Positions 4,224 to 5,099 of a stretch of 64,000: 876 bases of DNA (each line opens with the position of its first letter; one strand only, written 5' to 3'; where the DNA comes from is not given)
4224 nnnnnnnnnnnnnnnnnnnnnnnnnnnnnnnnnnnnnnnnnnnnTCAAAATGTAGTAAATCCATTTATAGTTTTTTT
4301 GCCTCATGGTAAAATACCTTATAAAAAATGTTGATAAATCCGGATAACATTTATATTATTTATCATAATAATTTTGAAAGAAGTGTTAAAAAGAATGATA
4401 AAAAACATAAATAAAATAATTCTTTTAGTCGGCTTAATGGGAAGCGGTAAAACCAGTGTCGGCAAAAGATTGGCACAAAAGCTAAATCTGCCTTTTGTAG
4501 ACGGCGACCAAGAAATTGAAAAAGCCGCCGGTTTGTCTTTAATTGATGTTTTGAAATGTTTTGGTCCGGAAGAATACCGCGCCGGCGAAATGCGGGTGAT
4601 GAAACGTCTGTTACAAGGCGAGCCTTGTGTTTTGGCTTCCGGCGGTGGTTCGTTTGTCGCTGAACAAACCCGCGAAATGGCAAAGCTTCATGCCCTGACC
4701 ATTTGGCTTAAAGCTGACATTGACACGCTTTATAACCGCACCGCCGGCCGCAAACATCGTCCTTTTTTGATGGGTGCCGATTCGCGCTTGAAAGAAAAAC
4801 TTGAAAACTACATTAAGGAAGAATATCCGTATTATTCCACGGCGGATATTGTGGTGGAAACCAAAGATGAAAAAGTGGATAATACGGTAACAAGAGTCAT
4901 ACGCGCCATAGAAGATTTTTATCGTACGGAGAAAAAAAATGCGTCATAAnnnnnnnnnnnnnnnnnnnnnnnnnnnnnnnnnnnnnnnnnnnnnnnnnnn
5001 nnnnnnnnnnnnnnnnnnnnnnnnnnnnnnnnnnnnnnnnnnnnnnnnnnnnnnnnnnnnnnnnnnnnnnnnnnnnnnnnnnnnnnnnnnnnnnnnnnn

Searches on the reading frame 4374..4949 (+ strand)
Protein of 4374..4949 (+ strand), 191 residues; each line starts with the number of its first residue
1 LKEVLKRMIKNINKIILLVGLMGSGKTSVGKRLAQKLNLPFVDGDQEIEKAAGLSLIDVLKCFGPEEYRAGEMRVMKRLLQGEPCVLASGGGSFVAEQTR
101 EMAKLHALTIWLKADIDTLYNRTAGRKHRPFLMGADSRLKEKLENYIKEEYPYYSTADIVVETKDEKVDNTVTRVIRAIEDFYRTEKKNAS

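Call 88: search_protein_families(library=pfam, proteins=[window:4374-4949:+], max_evalue=0.0001)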
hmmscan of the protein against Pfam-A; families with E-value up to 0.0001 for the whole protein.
window:4374-4949:+ (191 aa): 4 families
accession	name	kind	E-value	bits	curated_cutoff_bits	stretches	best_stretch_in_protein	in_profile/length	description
PF01202.28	SKI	-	1.5e-39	136.1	22.1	1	22-179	1-158/159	Shikimate kinase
PF13238.12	AAA_18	-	7.5e-10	39.8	29.4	1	16-128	1-113/128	AAA domain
PF13189.12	Cytidylate_kin2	-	1.3e-08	35.7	28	0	16-54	2-39/176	Cytidylate kinase-like family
PF13671.12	AAA_33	-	1.6e-06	28.9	27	1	16-129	2-121/143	AAA domain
